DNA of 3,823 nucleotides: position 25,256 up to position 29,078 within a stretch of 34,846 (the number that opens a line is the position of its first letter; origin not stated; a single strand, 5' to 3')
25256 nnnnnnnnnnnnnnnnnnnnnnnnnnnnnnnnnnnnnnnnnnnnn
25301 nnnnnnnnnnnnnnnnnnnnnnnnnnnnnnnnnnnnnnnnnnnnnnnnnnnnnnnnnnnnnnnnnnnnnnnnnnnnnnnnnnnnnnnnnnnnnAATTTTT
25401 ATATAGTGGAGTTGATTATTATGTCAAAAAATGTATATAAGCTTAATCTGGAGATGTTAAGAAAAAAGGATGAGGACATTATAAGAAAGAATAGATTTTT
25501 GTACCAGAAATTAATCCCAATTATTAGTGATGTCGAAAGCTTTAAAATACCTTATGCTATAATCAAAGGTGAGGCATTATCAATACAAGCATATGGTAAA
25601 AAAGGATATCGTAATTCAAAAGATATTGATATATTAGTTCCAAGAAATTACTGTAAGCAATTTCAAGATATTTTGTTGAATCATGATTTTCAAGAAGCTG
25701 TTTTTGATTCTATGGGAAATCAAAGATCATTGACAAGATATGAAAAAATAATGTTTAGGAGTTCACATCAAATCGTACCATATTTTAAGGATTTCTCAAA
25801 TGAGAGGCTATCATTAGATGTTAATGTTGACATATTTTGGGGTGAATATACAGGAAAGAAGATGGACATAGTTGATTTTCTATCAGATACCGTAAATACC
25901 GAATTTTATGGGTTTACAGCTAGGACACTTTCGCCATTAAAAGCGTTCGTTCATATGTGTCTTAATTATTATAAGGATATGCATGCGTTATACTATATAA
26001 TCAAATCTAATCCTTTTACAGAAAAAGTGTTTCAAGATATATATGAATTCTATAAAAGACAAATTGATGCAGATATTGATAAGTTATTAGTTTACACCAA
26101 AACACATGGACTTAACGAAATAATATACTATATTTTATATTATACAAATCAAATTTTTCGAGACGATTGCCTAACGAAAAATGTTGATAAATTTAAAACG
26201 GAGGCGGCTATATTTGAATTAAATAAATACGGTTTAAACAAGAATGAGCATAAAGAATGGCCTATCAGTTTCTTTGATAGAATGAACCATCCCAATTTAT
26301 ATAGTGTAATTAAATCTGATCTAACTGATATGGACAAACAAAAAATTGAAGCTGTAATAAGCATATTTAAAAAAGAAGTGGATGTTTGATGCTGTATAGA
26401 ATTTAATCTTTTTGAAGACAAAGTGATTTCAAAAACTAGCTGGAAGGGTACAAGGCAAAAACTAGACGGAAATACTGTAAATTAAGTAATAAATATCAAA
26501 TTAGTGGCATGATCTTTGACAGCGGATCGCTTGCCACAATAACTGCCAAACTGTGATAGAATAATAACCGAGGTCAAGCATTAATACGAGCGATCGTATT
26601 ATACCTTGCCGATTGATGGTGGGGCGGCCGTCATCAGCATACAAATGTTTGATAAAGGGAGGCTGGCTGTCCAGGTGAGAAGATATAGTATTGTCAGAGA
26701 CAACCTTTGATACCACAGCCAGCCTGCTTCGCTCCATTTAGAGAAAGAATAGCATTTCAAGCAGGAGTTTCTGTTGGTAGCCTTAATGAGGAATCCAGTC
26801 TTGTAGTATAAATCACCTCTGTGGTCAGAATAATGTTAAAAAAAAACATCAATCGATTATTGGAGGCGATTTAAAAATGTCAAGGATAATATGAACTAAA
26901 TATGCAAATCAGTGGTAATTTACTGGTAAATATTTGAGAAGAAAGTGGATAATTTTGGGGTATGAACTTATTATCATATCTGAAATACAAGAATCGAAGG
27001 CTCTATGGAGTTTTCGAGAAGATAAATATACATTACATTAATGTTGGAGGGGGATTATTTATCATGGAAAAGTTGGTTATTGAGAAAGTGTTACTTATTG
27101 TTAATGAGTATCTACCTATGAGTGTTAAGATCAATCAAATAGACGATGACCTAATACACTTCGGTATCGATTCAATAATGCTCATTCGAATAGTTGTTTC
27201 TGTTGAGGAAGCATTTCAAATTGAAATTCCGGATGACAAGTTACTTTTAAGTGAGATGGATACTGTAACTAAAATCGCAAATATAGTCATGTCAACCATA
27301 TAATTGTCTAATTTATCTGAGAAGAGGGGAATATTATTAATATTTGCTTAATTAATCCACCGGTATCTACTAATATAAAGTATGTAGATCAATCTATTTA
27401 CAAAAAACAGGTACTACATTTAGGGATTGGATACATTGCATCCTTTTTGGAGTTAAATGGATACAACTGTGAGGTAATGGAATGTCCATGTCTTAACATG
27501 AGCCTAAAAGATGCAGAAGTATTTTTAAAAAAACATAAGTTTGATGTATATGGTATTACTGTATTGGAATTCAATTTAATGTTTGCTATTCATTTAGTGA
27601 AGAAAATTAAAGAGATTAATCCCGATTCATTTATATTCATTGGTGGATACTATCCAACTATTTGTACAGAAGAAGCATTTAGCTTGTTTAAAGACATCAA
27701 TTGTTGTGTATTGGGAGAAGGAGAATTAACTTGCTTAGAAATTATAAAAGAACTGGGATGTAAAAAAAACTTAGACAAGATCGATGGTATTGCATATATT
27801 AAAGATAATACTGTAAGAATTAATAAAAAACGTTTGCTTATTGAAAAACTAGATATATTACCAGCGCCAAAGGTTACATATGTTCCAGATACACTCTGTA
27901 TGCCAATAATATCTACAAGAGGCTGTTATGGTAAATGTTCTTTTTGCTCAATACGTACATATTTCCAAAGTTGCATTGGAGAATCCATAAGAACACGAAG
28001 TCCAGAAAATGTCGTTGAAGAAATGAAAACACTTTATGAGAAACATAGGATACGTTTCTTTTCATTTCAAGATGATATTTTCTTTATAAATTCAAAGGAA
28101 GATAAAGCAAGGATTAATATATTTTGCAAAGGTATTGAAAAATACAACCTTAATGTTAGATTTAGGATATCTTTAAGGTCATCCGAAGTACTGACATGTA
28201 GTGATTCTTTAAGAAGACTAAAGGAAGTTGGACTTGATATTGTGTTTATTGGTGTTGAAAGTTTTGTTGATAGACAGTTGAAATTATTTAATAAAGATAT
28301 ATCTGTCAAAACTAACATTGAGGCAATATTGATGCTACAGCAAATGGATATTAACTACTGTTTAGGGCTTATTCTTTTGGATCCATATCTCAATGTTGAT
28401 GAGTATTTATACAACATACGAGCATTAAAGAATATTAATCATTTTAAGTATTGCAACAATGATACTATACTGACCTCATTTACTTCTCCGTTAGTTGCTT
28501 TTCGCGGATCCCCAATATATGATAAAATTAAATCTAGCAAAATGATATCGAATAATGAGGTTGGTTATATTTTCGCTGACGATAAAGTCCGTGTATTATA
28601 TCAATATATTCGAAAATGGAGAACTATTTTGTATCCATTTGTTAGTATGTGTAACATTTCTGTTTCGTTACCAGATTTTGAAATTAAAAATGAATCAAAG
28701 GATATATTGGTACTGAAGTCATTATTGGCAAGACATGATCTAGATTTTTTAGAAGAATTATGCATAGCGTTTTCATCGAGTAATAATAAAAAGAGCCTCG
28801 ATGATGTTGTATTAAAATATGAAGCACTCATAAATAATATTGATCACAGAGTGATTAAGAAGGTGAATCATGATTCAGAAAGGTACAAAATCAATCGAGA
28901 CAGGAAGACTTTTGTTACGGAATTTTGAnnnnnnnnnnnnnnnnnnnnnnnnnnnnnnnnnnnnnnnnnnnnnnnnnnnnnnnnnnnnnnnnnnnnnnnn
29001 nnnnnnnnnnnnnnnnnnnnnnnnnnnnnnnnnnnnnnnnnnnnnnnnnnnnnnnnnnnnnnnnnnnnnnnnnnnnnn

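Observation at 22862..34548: LoaP-led, carrier-protein-dependent gene set with no KS, C or TE domain: candidate undescribed small-molecule pathway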

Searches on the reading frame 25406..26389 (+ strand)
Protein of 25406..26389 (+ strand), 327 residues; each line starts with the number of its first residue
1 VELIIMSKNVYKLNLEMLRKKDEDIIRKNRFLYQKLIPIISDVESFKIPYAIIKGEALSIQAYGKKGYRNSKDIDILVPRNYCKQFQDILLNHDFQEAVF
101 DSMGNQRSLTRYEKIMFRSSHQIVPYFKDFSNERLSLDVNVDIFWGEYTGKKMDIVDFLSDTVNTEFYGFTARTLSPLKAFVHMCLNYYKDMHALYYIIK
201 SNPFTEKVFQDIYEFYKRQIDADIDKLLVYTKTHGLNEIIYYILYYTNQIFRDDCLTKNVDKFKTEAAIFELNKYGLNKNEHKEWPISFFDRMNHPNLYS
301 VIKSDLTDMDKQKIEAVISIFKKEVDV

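Call 4: search_protein_families(library=pfam, proteins=[window:25406-26389:+], max_evalue=0.01)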
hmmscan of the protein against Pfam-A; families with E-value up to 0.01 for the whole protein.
window:25406-26389:+ (327 aa): 2 families
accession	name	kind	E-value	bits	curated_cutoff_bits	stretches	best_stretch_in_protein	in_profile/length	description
PF14907.12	NTP_transf_5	-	2.1e-23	83.6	31.2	1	15-251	39-248/249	Uncharacterised nucleotidyltransferase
PF20940.2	SSV1_D-63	-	0.0018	18.7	27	0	254-276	30-52/60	Sulfolobus spindle-shape virus 1, protein D-63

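Call 6: search_protein_families(library=ncbifam, proteins=[window:25406-26389:+], max_evalue=0.01)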
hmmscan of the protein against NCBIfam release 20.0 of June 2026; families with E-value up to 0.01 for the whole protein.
window:25406-26389:+ (327 aa): 0 families

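Call 80: search_solved_structures(query=A7, max_evalue=10)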
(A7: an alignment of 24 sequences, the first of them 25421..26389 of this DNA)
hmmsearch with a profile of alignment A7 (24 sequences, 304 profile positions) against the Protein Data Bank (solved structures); distinct sequences matched with E-value up to 10: 4.
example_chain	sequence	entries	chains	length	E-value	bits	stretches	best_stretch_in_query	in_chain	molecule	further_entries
6aoj_A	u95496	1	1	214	0.052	16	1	46-95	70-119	Ceg4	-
6aok_A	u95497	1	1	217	0.054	15.9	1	46-95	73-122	Ceg4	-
3jcm_U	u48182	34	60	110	0.16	14.4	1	64-141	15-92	Small nuclear ribonucleoprotein Sm D2 | BJ4_G0037700.mRNA.1.CDS.1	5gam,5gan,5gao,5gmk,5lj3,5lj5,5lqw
5gm6_g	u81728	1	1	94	0.23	13.9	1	74-141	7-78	Small nuclear ribonucleoprotein Sm D2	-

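Call 94: find_related_loci(query=A7, collection=genome_contigs, flank=10000)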
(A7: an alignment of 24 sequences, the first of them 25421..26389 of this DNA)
Query A7 (322 aa) in genome_contigs; peptide patterns used: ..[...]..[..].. (x = any residue, [..] = any of these).
91 stretches matched a pattern; 71 encode a relative of the query (tblastn E <= 1e-3); 69 distinct loci.
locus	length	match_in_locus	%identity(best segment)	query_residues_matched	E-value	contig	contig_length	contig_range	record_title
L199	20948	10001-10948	43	1-316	2e-76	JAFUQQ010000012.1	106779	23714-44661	MAG: Clostridia bacterium isolate RGIG4737 Roe_deer_Rectum.Co__c346739, whole genome shotgun sequence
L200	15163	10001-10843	40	28-316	7e-63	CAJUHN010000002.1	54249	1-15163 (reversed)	MAG TPA_asm: uncultured Lachnospiraceae bacterium isolate MGBC136627 genome assembly, contig: MGBC136627.2, whole genome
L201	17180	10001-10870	40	23-316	2e-62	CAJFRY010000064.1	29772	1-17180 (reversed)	Candidatus Woodwardibium gallinarum isolate Chicken_20_mag_147 genome assembly, contig: MAGpy_11413_20_idba_bin_147_fasc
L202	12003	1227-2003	42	45-309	2e-60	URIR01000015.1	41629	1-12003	uncultured Clostridiales bacterium isolate UMGS1037 genome assembly, contig: NODE_931_length_41629_cov_6.473541, whole g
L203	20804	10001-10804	39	43-316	1e-59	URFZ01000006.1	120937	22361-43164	uncultured Clostridiales bacterium isolate UMGS964 genome assembly, contig: NODE_137_length_120937_cov_5.539683, whole g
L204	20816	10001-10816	39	43-321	1e-59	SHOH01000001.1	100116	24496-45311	MAG: Anaerolineaceae bacterium isolate MAG4 NODE_24_length_100116_cov_18.580006, whole genome shotgun sequence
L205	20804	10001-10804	39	43-316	9e-60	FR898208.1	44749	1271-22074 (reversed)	Eubacterium sp. CAG:841 genomic scaffold, scf31, whole genome shotgun sequence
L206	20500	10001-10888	38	13-316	2e-59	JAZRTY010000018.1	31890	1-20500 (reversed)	MAG: Eubacteriales bacterium isolate T1900045338_YK20190027.MAGScoT_cleanbin_000008 SGB_6636_k141_2073238, whole genome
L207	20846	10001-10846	37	27-316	8e-59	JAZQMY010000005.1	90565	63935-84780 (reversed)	MAG: Clostridia bacterium isolate T1900045247_TH20190017.MAGScoT_cleanbin_000020 SGB_5663_k141_2396114, whole genome sho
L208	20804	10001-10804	36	44-316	3e-58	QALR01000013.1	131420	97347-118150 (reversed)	MAG: Clostridiales bacterium isolate CIM:MAG 413 contig_7761, whole genome shotgun sequence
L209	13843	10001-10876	37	18-316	2e-58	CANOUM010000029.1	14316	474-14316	MAG TPA_asm: uncultured Clostridia bacterium isolate SRR15604498_bin.14_metawrap_v1.3_MAG genome assembly, contig: NODE.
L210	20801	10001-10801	39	43-316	2e-58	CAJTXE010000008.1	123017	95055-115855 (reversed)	MAG TPA_asm: uncultured Acetatifactor sp. isolate MGBC116657 genome assembly, contig: MGBC116657.8, whole genome shotgun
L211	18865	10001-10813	39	43-316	2e-57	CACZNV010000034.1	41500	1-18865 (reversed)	MAG: uncultured Ruminococcus sp. isolate RUG12790 genome assembly, contig: RUG12790_asm_34, whole genome shotgun sequenc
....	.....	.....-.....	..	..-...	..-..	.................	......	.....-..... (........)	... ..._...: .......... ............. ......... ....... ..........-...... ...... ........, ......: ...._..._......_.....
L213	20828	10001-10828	35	42-317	1e-56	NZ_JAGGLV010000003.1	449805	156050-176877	Paenibacillus silagei strain DSM 101953 Ga0454155_03, whole genome shotgun sequence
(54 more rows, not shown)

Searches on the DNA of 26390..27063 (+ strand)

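Call 88: search_dna_similar(query=window:26390-27063:+, collection=plasmids, mode=distant, max_rows=8)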
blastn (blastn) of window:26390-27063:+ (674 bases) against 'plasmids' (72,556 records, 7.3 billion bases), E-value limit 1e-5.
No match.

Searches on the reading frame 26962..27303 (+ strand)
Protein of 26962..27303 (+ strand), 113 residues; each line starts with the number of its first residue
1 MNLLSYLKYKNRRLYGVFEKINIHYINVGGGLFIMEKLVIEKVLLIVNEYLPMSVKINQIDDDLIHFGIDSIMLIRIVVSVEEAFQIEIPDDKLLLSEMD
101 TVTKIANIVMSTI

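Call 4: search_protein_families(library=pfam, proteins=[window:26962-27303:+], max_evalue=0.01)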
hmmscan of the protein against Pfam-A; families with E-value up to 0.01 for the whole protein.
window:26962-27303:+ (113 aa): 1 family
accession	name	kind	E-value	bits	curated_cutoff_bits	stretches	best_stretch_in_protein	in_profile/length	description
PF00550.31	PP-binding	-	6.4e-10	39.6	20.8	1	42-106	2-64/67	Phosphopantetheine attachment site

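Call 6: search_protein_families(library=ncbifam, proteins=[window:26962-27303:+], max_evalue=0.01)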
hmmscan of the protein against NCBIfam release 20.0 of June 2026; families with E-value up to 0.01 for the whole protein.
window:26962-27303:+ (113 aa): 15 families
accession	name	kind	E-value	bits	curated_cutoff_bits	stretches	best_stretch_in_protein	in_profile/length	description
NF005480.0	PRK07081.1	equivalog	5.7e-08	32.6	72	1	46-109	8-73/83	acyl carrier protein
NF058660.1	cispen_ACP_AmcB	equivalog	1.6e-06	28.2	80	1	49-110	12-76/80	cispentacin biosynthesis acyl carrier protein AmcB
NF005798.0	PRK07639.1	equivalog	5.1e-06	26.8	100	1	58-109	24-78/91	petrobactin biosynthesis protein AsbD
NF009104.0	PRK12449.1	equivalog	5.5e-06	26.2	70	1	40-105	7-71/80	acyl carrier protein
NF002147.0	PRK00982.1-1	equivalog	1.3e-05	24.9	84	1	62-108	31-76/83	acyl carrier protein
TIGR00517.1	acyl_carrier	equivalog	1.8e-05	24.5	70.45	1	39-109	4-73/77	acyl carrier protein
NF052616.1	ACP_for_OlsHI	equivalog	4e-05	23.9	130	1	45-110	11-78/83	ornithine lipid biosynthesis acyl carrier protein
NF002151.0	PRK00982.1-5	equivalog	6.3e-05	23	92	1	64-93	30-59/78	acyl carrier protein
NF002149.0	PRK00982.1-3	equivalog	0.00014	21.7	106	1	41-93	6-59/78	acyl carrier protein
NF002148.0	PRK00982.1-2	subfamily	0.00015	21.5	71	1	39-110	5-75/79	acyl carrier protein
NF040636.1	AcpM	exception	0.00032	20.7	146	1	59-106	26-72/93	meromycolate extension acyl carrier protein AcpM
NF002150.0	PRK00982.1-4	subfamily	0.00035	20.8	66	1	38-107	5-73/80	acyl carrier protein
NF003464.0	PRK05087.1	equivalog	0.00058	19.8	68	1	41-109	5-74/78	D-alanine--poly(phosphoribitol) ligase subunit DltC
TIGR04069.1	ocin_ACP_rel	hypoth_equivalog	0.00067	20.1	70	1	67-109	35-77/77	peptide maturation system acyl carrier-related protein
NF006031.0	PRK08172.1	equivalog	0.0024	18.5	76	1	69-110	36-75/82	acyl carrier protein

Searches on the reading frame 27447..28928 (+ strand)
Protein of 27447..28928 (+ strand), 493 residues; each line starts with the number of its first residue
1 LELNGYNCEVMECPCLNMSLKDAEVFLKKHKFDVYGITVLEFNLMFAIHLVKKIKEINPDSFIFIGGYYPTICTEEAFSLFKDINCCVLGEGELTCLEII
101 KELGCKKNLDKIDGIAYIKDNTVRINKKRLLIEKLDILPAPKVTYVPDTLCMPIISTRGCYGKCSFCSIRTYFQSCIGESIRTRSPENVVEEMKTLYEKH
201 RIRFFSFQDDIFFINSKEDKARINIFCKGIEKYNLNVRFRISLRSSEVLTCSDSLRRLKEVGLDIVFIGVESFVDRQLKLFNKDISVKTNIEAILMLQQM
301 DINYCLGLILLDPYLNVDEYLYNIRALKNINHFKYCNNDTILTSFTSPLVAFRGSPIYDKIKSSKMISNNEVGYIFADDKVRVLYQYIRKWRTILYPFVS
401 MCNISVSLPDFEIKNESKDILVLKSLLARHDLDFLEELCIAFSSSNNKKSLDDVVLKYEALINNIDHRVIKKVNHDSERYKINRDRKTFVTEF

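Call 4: search_protein_families(library=pfam, proteins=[window:27447-28928:+], max_evalue=0.01)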
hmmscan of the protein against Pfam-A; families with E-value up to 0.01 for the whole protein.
window:27447-28928:+ (493 aa): 2 families
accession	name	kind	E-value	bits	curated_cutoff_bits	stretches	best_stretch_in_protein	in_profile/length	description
PF04055.27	Radical_SAM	-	3.3e-18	66.9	29.5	1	154-319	1-158/166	Radical SAM superfamily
PF02310.24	B12-binding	-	2.3e-09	37.6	32.1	1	4-99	27-120/121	B12 binding domain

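Call 6: search_protein_families(library=ncbifam, proteins=[window:27447-28928:+], max_evalue=0.01)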
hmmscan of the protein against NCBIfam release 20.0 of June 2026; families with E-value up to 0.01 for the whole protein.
window:27447-28928:+ (493 aa): 22 families
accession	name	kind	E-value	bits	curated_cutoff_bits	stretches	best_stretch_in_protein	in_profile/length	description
TIGR02026.1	BchE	equivalog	2e-29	102.8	481.35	1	26-302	58-337/497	magnesium-protoporphyrin IX monomethyl ester anaerobic oxidative cyclase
TIGR04367.1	HpnR_B12_rSAM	equivalog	7.1e-28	97.4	650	1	31-316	60-338/490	hopanoid C-3 methylase HpnR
NF050148.1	rSAM_ApyD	equivalog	3.2e-26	91.9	750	1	29-301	72-337/645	RiPP biosynthesis radical SAM protein ApyD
TIGR03471.1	HpnJ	equivalog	2.1e-25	89.6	577.6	1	11-373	50-399/472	hopanoid biosynthesis associated radical SAM protein HpnJ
TIGR03975.1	rSAM_ocin_1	subfamily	1.2e-22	80.2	281.85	1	28-335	125-435/606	RiPP maturation radical SAM C-methyltransferase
NF040542.1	rSAM_RCCLKC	equivalog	3.9e-21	75.7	450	1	30-371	47-388/423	arsinothricin biosynthesis radical SAM protein ArsL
TIGR04072.2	rSAM_ladder_B12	equivalog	2.3e-19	69.3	360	1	49-335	88-357/443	lipid biosynthesis B12-binding/radical SAM protein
NF033712.0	B12_rSAM_KedN5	subfamily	1.3e-17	63.2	700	1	23-282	54-321/624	KedN5 family methylcobalamin-dependent radical SAM C-methyltransferase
TIGR04013.1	B12_SAM_MJ_1487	hypoth_equivalog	1.2e-15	57.3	251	1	36-206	45-204/382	TIGR04013 family B12-binding domain/radical SAM domain-containing protein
TIGR04014.1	B12_SAM_MJ_0865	equivalog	2.4e-15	56.2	360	1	49-304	51-310/434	methyl-coenzyme M reductase glutamine C-methyltransferase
TIGR04479.1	bcpD_PhpK_rSAM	subfamily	4.9e-15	54.9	600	1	42-303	122-382/504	PhpK family radical SAM P-methyltransferase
TIGR04385.1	B12_rSAM_cofa1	equivalog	2.3e-12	46.9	450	1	46-303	86-337/438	B12 lower ligand biosynthesis radical SAM protein BzaD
TIGR04190.1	B12_SAM_Ta0216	equivalog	2.4e-12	46.2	500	2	4-137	50-187/554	TIGR04190 family B12-binding domain/radical SAM domain protein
NF040546.1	rSAM_CUAEP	equivalog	5.4e-11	41.8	500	1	45-329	62-340/468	CUAEP/CCAEP-tail radical SAM (seleno)protein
TIGR04434.1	rSAM_Pput_1520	hypoth_equivalog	5.7e-11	41.6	550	1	157-297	258-399/515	B12-binding domain/radical SAM domain-containing protein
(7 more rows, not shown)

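Call 9: find_related_loci(query=window:27447-28928:+, collection=genome_contigs, flank=10000)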
Query window:27447-28928:+ (493 aa) in genome_contigs; peptide patterns used: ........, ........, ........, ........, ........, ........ (x = any residue, [..] = any of these).
109 stretches matched a pattern; 27 encode a relative of the query (tblastn E <= 1e-3); 27 distinct loci.
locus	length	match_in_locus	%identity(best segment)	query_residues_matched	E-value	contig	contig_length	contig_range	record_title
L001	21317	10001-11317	27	39-491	1e-46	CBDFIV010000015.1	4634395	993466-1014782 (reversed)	MAG: Nitrospirales bacterium isolate 6ce9fd5e-8c52-4360-8823-ce70652d3893 genome assembly, contig: contig_15, whole geno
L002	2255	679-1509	29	32-310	1e-27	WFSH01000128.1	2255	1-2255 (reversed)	MAG: Mesoaciditogaceae bacterium isolate S016_36_esom k151_372100, whole genome shotgun sequence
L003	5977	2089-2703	31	48-239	2e-24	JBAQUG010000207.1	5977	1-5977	MAG: Victivallales bacterium isolate MFD12006_ilm_asm_bin38 k127_52859, whole genome shotgun sequence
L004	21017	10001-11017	27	27-371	3e-24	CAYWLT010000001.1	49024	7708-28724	MAG TPA_asm: uncultured Thermodesulfobacteriota bacterium isolate binchicken_co74_409 genome assembly, contig: NODE_1308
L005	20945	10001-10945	28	88-394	4e-23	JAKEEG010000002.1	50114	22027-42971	MAG: Ignavibacteriae bacterium isolate PMV_1.22 PMV_1.22.k101_1310, whole genome shotgun sequence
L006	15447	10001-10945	25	88-394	2e-22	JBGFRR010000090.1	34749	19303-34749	MAG: Bacteroidota bacterium isolate BA1A45.2019.Bin.9 NODE_1433_length_34749_cov_27.115398, whole genome shotgun sequenc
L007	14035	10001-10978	25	75-394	3e-22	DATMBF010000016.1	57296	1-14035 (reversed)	MAG TPA_asm: Bacteroidota bacterium isolate SMAG_U13346 k141_445379, whole genome shotgun sequence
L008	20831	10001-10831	31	80-362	2e-21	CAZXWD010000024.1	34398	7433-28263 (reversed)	MAG TPA_asm: uncultured Bacteroidales bacterium isolate SRP332253_co2_111 genome assembly, contig: NODE_1097_length_3439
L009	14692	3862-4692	30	80-362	1e-20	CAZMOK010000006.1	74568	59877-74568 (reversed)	MAG TPA_asm: uncultured Bacteroidales bacterium isolate binchicken_co15_171 genome assembly, contig: NODE_60_length_7456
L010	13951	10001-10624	32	71-280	5e-18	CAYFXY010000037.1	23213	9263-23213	MAG TPA_asm: uncultured archaeon isolate ERP108616_co2_125 genome assembly, contig: NODE_3078_length_23213_cov_2.941575,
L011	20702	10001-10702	30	33-284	3e-16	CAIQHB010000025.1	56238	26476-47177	MAG: uncultured Methanosarcinales archaeon isolate AM-2014-D8_bin-1081 genome assembly, contig: bin-1081:25/81, whole ge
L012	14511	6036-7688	27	26-349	2e-20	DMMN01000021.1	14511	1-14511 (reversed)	MAG TPA_asm: Bacteroidetes bacterium isolate UBA10030 contig_169100, whole genome shotgun sequence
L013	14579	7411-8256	27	75-363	2e-21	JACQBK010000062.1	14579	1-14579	MAG: Ignavibacteriales bacterium isolate NC_groundwater_940_Pr1_S-0.2um_46_57 Montesol18-Sp2_coassembly_scaffold_412388,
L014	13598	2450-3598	23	7-411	3e-14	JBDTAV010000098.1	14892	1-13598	MAG: Steroidobacteraceae bacterium isolate cluster2_bin.117 k127_1308385, whole genome shotgun sequence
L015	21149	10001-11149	23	7-411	6e-14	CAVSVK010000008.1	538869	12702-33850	MAG: uncultured Gammaproteobacteria bacterium isolate MFD05841.bin.1.8 genome assembly, contig: contig_24234, whole geno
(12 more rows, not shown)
